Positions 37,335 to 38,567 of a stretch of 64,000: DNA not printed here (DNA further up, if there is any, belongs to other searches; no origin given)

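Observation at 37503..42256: tadC fused into an FHA-PEGA-TlyA-ExbD-like operon: possible Kil-like contact or secretion apparatus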

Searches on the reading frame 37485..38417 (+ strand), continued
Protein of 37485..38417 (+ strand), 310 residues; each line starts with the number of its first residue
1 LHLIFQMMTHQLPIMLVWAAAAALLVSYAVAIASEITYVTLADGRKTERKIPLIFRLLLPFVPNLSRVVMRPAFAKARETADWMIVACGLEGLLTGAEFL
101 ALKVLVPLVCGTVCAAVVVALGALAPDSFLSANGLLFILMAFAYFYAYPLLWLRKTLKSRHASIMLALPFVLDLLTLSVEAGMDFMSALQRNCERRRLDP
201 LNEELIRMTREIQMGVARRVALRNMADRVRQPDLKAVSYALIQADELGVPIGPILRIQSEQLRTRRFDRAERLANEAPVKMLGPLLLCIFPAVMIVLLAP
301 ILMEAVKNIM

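Call 63: find_homologous_proteins(query=L010:11918-12757:+)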
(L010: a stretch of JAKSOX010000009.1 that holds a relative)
Query L010:11918-12757:+ (279 aa): 3459 proteins with E <= 0.001 among 6152 candidates; the best 120 are listed.
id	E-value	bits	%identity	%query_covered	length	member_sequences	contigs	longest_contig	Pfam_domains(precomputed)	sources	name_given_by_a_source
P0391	1.5e-170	583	99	100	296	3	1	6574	PF00482.29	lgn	-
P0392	8.5e-153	525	89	100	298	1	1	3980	PF00482.29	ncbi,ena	-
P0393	1.1e-135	469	77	100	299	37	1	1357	PF00482.29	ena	-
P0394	1.5e-135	469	77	100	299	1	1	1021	PF00482.29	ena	-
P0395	1.6e-135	469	76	100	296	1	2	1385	PF00482.29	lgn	-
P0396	2.5e-134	465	79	97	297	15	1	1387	PF00482.29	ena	-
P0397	5.1e-134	464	77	100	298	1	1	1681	PF00482.29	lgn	-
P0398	6.4e-134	463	77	100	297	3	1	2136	PF00482.29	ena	-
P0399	2.1e-133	462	78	100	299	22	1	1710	PF00482.29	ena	-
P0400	2.6e-133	461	76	100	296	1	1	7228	PF00482.29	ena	-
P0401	5.8e-133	460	78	99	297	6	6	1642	PF00482.29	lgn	-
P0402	1.1e-132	459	77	100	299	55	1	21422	PF00482.29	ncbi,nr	ncbi:MAG: type II secretion system F family protein [bacterium]|nr:type II secretion system F family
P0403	2.8e-132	458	76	100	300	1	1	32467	PF00482.29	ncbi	-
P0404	5.1e-132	457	75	100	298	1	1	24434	PF00482.29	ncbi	ncbi:MAG: type II secretion system F family protein [Kiritimatiellia bacterium]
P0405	7.5e-132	457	76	100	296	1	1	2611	PF00482.29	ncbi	-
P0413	4.5e-131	454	74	100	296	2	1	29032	PF00482.29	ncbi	-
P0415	5.6e-131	454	76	99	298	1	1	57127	PF00482.29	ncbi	-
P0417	9.8e-131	453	73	100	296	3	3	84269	PF00482.29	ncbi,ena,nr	ncbi:MAG: type II secretion system F family protein [Kiritimatiellae bacterium]|nr:type II secretion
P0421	1.6e-130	452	75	100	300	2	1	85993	PF00482.29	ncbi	-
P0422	1.9e-130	452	74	100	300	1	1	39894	PF00482.29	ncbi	ncbi:MAG: type II secretion system F family protein [Kiritimatiellia bacterium]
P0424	2.9e-130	451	75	100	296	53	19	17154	PF00482.29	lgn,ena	-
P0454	1.6e-127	442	72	100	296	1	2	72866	PF00482.29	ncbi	-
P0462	3.9e-127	441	72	98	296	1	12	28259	PF00482.29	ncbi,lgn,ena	-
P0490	7.6e-126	437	72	100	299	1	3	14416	PF00482.29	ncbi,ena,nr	ncbi:MAG: type II secretion system F family protein [Kiritimatiellae bacterium]|nr:type II secretion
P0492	9.8e-126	437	72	98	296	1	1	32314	PF00482.29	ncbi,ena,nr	ncbi:MAG: type II secretion system F family protein [Kiritimatiellae bacterium]|nr:type II secretion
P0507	1.4e-124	433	70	100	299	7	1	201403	PF00482.29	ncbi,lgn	-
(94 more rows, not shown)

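Call 64: find_encoding_contigs(protein=P0462, flank=10000, max_places=8)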
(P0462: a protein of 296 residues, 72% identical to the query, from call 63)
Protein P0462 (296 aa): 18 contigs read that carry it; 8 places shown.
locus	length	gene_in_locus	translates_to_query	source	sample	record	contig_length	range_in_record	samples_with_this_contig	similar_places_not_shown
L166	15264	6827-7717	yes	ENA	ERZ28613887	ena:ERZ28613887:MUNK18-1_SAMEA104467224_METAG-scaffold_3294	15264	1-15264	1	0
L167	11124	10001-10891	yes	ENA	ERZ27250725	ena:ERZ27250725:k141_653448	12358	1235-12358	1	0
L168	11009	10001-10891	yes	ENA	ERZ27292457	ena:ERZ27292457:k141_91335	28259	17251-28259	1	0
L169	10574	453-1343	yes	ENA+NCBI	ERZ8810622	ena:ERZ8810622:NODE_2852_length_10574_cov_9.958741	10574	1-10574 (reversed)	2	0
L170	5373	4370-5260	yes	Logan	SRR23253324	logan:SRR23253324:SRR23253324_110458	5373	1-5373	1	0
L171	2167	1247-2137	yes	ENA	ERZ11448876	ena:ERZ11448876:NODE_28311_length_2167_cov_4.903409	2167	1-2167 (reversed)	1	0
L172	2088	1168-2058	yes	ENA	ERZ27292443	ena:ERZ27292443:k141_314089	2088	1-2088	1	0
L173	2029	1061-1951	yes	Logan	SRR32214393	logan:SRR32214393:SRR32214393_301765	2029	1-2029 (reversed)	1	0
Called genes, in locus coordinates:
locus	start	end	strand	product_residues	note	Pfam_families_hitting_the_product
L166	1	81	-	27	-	?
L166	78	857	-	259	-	-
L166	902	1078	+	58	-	-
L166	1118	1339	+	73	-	PF04964:Flp_Fap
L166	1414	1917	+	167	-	-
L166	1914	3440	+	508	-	PF13400:Tad (weak)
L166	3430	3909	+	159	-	-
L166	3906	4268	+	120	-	-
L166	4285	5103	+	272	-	PF16976:RcpC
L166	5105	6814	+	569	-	PF16697:Yop-YscD_cpl, PF00498:FHA, PF00437:T2SSE, PF27713:UCP018868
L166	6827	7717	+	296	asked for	PF00482:T2SSF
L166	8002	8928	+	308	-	PF01820:Dala_Dala_lig_N, PF02222:ATP-grasp (weak), PF02786:CPSase_L_D2 (weak), PF07478:Dala_Dala_lig_C, PF13535:ATP-grasp_4 (weak)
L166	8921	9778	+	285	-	PF08478:POTRA_1 (weak)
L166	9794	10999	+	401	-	PF02491:SHS2_FTSA, PF06723:MreB_Mbl, PF14450:FtsA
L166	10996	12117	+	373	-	PF00091:Tubulin, PF12327:FtsZ_C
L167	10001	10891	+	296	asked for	PF00482:T2SSF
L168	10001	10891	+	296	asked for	PF00482:T2SSF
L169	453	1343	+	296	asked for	PF00482:T2SSF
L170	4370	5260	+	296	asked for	PF00482:T2SSF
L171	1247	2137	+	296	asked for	PF00482:T2SSF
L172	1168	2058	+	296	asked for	PF00482:T2SSF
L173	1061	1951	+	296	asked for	PF00482:T2SSF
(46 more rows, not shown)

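Call 66: find_encoding_contigs(protein=P0404, flank=10000, max_places=3)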
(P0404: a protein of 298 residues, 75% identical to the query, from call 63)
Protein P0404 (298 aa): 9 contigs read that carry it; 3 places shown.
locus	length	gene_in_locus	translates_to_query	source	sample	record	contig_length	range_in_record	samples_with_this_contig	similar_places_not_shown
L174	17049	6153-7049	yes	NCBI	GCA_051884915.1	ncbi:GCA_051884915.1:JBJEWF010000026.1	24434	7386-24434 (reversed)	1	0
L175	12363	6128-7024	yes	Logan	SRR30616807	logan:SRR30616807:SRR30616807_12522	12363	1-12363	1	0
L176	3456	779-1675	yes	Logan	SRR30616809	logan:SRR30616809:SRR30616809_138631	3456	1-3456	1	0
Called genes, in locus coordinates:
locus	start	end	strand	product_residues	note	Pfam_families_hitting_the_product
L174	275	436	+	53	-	-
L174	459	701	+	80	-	PF04964:Flp_Fap (weak)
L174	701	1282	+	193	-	PF07811:TadE (weak)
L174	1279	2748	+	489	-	PF13400:Tad (weak)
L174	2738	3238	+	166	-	-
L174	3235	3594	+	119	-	-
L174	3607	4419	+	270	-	PF16976:RcpC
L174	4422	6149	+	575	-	PF16697:Yop-YscD_cpl, PF00498:FHA, PF00437:T2SSE, PF27713:UCP018868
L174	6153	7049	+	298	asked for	PF00482:T2SSF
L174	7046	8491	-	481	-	PF12801:Fer4_5, PF12798:Fer4_3 (faint), PF12838:Fer4_7 (weak), PF13183:Fer4_8 (weak), PF12838:Fer4_7, PF00037:Fer4 (weak), PF12797:Fer4_2 (weak), PF12837:Fer4_6 (weak), +6 more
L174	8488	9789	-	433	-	PF00248:Aldo_ket_red, PF13187:Fer4_9 (weak)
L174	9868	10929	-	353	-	PF00288:GHMP_kinases_N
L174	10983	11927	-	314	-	PF03009:GDPD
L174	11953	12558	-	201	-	PF05198:IF3_N, PF00707:IF3_C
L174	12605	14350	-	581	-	PF07973:tRNA_SAD, PF00587:tRNA-synt_2b, PF03129:HGTP_anticodon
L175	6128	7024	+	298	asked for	PF00482:T2SSF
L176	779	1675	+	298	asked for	PF00482:T2SSF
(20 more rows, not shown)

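Call 67: find_encoding_contigs(protein=P0422, flank=10000, max_places=3)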
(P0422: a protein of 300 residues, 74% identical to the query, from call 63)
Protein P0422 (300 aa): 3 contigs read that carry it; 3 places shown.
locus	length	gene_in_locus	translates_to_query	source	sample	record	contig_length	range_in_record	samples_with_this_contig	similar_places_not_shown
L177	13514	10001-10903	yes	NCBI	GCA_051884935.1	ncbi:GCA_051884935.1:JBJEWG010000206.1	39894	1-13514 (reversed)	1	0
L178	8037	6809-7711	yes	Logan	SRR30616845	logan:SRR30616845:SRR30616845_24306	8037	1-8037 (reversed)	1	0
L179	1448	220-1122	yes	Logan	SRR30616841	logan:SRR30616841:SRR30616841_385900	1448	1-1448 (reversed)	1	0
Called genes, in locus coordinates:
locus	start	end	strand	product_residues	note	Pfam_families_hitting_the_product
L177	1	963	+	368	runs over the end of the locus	PF07075:NamZ_N, PF20732:NamZ_C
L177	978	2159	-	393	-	PF00438:S-AdoMet_synt_N, PF02772:S-AdoMet_synt_M, PF02773:S-AdoMet_synt_C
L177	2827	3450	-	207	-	-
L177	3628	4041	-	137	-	-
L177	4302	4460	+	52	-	-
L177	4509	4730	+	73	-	PF04964:Flp_Fap (faint)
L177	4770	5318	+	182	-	-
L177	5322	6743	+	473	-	PF13400:Tad (weak)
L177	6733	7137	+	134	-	-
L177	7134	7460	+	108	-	-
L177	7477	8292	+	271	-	PF16976:RcpC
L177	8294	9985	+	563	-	-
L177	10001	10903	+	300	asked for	PF00482:T2SSF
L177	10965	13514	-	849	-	?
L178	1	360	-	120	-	?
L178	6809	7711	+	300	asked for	PF00482:T2SSF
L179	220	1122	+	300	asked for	PF00482:T2SSF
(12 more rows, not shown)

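Call 68: list_cluster_members(proteins=[P0002, P0016, P0033, P0036, P0084, P0095, P0282, P0324, P0331, P0347])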
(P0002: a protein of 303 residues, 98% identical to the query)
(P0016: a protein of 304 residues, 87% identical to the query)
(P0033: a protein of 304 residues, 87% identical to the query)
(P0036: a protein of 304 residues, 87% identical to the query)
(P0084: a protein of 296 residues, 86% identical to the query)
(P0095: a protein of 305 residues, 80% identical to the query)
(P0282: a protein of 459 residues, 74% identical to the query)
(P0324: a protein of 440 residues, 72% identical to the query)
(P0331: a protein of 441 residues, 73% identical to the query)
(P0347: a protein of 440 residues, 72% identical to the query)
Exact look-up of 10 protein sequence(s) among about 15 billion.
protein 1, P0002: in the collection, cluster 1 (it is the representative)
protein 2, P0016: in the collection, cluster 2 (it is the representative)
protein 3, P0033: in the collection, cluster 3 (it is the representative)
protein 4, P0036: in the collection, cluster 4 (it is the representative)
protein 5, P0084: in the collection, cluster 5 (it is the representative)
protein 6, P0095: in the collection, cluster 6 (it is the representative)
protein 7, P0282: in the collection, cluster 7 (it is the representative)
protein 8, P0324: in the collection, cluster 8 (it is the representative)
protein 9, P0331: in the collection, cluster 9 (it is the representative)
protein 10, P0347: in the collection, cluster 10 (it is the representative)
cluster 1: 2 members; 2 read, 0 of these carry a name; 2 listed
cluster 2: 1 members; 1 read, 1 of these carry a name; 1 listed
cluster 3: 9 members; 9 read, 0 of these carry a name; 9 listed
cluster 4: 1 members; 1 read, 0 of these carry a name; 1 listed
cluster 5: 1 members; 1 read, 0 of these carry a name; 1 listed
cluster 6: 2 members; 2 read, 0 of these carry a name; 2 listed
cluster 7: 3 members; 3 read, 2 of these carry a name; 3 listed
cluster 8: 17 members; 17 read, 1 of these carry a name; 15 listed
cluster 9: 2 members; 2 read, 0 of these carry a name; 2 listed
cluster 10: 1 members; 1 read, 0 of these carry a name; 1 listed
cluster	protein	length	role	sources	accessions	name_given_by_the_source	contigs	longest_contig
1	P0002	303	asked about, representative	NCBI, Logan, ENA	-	-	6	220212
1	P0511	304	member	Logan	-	-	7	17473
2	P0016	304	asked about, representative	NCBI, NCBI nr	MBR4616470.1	MAG: type II secretion system F family protein [Kiritimatiellae bacterium] | type II secretion system F family protein [Kiritimatiellia bacterium]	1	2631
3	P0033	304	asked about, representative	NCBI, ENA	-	-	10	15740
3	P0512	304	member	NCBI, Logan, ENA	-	-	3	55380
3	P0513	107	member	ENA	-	-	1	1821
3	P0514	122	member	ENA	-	-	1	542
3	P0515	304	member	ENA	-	-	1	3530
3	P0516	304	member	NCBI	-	-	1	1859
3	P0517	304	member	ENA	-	-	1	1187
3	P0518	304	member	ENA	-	-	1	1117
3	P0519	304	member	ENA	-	-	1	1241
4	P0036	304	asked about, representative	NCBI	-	-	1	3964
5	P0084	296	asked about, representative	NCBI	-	-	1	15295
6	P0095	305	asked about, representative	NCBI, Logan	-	-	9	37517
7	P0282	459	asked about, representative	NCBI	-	-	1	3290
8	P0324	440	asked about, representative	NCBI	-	-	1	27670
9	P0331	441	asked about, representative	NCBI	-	-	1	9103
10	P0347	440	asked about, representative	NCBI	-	-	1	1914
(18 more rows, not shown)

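Call 69: list_cluster_members(proteins=[P0402, P0417, P0490, P0492, P0403, P0413, P0415, P0421, P0454, P0507])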
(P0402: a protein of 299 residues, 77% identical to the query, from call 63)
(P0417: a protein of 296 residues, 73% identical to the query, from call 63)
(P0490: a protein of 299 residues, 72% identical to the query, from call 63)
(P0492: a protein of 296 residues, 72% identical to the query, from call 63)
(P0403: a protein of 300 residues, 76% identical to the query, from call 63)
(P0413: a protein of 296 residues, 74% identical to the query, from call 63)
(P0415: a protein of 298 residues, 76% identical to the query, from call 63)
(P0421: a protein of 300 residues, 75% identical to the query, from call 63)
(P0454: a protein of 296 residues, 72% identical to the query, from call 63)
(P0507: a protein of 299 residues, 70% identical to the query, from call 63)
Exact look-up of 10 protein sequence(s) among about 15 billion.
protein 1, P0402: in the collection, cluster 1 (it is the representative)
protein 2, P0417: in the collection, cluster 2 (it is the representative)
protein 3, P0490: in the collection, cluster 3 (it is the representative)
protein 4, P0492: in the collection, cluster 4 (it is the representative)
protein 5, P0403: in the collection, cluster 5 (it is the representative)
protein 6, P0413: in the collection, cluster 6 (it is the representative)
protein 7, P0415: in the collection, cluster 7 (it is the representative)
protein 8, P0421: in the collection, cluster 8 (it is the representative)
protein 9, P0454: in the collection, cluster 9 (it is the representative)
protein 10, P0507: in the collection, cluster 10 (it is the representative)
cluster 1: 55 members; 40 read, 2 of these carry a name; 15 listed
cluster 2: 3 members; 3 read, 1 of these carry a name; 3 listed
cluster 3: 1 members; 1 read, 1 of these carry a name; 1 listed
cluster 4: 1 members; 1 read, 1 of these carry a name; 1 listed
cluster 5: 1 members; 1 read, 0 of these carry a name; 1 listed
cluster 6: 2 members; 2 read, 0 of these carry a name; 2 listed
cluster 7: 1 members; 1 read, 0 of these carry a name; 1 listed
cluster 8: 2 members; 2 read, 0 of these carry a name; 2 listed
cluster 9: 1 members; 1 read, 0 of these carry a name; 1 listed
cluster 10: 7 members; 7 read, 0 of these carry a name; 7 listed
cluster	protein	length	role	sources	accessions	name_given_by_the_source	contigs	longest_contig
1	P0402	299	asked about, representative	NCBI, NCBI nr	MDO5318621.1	MAG: type II secretion system F family protein [bacterium] | type II secretion system F family protein [bacterium]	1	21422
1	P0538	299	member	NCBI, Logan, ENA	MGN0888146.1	MAG: type II secretion system F family protein [Kiritimatiellia bacterium]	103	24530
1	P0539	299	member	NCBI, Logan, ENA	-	-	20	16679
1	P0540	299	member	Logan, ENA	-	-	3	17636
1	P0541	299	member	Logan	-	-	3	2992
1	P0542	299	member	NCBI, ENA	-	-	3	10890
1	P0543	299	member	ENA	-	-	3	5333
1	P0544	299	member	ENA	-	-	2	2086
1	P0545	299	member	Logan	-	-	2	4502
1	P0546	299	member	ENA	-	-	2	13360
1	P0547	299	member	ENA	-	-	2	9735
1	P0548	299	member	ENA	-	-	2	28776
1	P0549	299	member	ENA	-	-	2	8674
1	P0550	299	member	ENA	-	-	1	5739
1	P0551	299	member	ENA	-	-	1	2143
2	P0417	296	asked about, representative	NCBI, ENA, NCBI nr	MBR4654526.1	MAG: type II secretion system F family protein [Kiritimatiellae bacterium] | type II secretion system F family protein [Kiritimatiellia bacterium]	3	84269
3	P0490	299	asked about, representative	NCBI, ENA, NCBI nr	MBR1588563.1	MAG: type II secretion system F family protein [Kiritimatiellae bacterium] | type II secretion system F family protein [Kiritimatiellia bacterium]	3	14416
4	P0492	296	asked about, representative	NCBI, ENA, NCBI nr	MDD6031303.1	MAG: type II secretion system F family protein [Kiritimatiellae bacterium] | type II secretion system F family protein [Kiritimatiellia bacterium]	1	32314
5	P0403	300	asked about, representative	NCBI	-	-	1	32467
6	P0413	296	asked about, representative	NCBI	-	-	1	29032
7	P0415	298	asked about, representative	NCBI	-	-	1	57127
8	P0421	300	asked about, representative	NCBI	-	-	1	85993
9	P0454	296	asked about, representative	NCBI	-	-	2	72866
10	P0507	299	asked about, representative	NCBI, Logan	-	-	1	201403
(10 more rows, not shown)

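Call 70: find_encoding_contigs(protein=P0003, flank=300, max_places=10)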
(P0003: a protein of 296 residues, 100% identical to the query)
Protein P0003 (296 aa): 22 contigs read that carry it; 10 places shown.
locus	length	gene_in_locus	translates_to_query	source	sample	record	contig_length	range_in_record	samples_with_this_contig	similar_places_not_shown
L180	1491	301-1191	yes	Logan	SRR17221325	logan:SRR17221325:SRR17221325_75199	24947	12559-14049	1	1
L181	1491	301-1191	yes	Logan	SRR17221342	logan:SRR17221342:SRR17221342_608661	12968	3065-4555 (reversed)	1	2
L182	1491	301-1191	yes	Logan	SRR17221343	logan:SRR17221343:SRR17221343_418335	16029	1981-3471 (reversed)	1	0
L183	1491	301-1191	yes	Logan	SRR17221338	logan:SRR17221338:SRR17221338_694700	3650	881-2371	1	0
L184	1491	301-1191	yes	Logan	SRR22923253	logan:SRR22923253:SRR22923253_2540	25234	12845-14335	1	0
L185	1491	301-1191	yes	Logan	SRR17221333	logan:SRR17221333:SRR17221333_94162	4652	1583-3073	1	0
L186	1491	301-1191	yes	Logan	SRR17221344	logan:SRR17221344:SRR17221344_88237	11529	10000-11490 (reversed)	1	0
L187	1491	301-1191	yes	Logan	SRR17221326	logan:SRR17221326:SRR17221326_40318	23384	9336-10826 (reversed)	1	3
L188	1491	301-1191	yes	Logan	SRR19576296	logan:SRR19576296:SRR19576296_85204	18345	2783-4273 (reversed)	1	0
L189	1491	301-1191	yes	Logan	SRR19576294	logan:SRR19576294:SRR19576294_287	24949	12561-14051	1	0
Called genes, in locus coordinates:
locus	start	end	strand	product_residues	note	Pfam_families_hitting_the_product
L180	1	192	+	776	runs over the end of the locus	-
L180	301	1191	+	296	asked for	PF00482:T2SSF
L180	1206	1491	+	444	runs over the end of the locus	PF16697:Yop-YscD_cpl, PF00498:FHA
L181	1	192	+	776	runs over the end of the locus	-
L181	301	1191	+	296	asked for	PF00482:T2SSF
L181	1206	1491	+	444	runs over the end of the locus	PF16697:Yop-YscD_cpl, PF00498:FHA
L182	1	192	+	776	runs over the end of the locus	-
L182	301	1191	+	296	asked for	PF00482:T2SSF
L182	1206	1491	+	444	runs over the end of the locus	PF16697:Yop-YscD_cpl, PF00498:FHA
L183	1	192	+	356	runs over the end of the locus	?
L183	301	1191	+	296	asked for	PF00482:T2SSF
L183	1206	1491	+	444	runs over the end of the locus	PF16697:Yop-YscD_cpl, PF00498:FHA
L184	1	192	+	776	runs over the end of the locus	-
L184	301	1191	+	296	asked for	PF00482:T2SSF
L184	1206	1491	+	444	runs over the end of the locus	PF16697:Yop-YscD_cpl, PF00498:FHA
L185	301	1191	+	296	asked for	PF00482:T2SSF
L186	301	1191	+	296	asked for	PF00482:T2SSF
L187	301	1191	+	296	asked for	PF00482:T2SSF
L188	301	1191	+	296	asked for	PF00482:T2SSF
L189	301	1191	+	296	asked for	PF00482:T2SSF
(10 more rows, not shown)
